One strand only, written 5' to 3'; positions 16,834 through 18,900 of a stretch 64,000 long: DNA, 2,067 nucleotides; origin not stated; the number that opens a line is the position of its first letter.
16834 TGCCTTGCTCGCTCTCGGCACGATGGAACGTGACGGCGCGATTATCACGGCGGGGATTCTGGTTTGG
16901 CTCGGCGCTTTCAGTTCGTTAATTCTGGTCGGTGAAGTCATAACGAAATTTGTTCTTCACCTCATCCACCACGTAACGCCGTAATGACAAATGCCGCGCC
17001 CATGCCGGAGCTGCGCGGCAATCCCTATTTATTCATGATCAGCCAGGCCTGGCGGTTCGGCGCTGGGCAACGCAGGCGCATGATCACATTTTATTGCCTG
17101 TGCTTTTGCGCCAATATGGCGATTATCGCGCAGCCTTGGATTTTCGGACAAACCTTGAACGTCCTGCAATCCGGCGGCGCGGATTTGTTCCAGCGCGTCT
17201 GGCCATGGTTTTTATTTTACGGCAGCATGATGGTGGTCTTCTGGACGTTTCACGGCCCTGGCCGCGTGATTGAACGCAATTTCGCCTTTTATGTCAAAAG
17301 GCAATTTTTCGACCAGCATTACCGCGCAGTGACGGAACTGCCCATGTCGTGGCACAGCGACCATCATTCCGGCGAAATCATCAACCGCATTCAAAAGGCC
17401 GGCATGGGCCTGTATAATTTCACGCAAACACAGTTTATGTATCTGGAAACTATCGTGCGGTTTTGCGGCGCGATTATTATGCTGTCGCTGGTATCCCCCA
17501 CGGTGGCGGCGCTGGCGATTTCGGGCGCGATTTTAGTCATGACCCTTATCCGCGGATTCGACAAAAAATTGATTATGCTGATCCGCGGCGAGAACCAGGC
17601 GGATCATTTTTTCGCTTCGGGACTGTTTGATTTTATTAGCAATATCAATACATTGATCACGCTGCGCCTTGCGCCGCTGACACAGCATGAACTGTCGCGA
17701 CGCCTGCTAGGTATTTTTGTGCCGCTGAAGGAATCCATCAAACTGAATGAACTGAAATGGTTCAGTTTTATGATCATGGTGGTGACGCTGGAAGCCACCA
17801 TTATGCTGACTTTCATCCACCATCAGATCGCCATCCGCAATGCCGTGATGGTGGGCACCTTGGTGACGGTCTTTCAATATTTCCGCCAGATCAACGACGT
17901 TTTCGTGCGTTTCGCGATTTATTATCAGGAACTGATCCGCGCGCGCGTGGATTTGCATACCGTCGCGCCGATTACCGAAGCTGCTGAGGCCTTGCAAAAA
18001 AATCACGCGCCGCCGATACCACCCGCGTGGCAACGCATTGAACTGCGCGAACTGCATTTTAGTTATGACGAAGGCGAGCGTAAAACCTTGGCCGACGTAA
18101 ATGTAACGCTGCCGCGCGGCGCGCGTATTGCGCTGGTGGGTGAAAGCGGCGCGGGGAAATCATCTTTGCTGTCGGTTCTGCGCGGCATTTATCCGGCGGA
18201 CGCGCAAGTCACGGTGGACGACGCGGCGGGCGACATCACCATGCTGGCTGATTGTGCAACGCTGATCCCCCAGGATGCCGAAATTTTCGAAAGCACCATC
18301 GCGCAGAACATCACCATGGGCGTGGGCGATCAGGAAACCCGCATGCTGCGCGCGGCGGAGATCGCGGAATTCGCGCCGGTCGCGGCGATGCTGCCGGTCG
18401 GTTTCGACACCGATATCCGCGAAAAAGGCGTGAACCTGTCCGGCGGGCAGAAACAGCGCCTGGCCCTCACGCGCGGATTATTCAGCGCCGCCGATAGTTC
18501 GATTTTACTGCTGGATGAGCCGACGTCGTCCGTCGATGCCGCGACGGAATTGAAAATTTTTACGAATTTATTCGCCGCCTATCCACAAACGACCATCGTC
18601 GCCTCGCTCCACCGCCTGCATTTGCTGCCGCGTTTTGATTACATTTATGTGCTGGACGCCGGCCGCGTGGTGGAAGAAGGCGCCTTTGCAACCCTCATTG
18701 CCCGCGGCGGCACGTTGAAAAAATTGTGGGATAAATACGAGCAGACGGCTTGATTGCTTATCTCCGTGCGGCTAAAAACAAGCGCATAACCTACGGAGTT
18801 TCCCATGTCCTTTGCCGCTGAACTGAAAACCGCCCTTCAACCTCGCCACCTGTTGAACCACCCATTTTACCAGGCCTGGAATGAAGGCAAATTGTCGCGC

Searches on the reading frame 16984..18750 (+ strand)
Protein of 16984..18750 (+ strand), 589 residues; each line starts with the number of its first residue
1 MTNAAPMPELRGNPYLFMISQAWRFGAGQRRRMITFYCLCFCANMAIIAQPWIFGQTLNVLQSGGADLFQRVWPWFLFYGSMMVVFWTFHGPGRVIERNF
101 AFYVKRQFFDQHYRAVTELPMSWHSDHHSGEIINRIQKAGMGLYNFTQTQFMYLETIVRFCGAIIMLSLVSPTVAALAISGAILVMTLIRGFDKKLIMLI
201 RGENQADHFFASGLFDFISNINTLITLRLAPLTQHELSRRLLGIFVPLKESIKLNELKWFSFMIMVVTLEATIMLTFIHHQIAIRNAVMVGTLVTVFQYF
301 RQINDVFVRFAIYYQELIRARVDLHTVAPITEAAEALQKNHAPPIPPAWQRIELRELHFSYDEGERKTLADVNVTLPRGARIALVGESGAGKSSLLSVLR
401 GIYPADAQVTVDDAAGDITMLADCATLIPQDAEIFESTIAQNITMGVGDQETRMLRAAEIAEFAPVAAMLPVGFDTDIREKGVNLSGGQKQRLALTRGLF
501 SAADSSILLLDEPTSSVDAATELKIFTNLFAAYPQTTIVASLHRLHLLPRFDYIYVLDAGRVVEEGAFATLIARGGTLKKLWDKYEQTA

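Call 61: search_protein_families(library=ncbifam, proteins=[window:16984-18750:+], max_evalue=0.001)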
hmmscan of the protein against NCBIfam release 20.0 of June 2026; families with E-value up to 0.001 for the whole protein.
window:16984-18750:+ (589 aa): 185 families (the best 25 are shown)
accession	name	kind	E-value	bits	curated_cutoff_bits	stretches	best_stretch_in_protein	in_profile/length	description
TIGR02204.1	MsbA_rel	hypoth_equivalog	8.9e-55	186.4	780.4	1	112-581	97-571/576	ABC transporter, permease/ATP-binding protein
TIGR01846.1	type_I_sec_HlyB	subfamily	2.2e-53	181.6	725.55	1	111-584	217-691/694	type I secretion system permease/ATPase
TIGR03796.1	NHLM_micro_ABC1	equivalog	4.4e-53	180.6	853.3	1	113-581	234-708/710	NHLP family bacteriocin export ABC transporter peptidase/permease/ATPase subunit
NF010178.0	PRK13657.1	equivalog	1.4e-52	178.9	733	1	31-581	19-566/588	glucan ABC transporter ATP-binding protein/ permease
NF045513.1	HepA_fam_ABC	equivalog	1.2e-51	175.9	725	1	97-581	123-605/610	heterocyst formation ABC transporter subunit HepA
TIGR02857.1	CydD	equivalog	3e-51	175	435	1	321-557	291-529/529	thiol reductant ABC exporter subunit CydD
TIGR03375.1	type_I_sec_LssB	subfamily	5.9e-51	173.6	693.1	1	164-570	279-687/696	type I secretion system permease/ATPase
TIGR01193.1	bacteriocin_ABC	subfamily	1.2e-49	169.6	523.85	1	114-582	237-706/708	peptide cleavage/export ABC transporter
TIGR02868.1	CydC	equivalog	4.9e-48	164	329.05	1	287-544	274-529/530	thiol reductant ABC exporter subunit CydC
TIGR02203.1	MsbA_lipidA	equivalog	7.3e-47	160.1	602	1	117-581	99-565/572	lipid A export permease/ATP-binding protein MsbA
TIGR03797.1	NHLM_micro_ABC2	equivalog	5.6e-43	147.4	709.4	1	119-582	222-682/686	NHLP bacteriocin export ABC transporter permease/ATPase subunit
NF008364.0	PRK11160.1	equivalog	2.7e-42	145.1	630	1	253-583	239-573/575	heme ABC transporter ATP-binding protein/permease CydC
NF008379.0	PRK11174.1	equivalog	4.8e-42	144.4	684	1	347-586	345-585/588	heme ABC transporter permease/ATP-binding protein CydD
TIGR00958.1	3a01208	subfamily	3.9e-41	141.1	874.6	1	30-581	160-710/711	antigen peptide transporter 2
TIGR01842.1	type_I_sec_PrtD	subfamily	1e-40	139.8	510.15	1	338-567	303-536/544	type I secretion system permease/ATPase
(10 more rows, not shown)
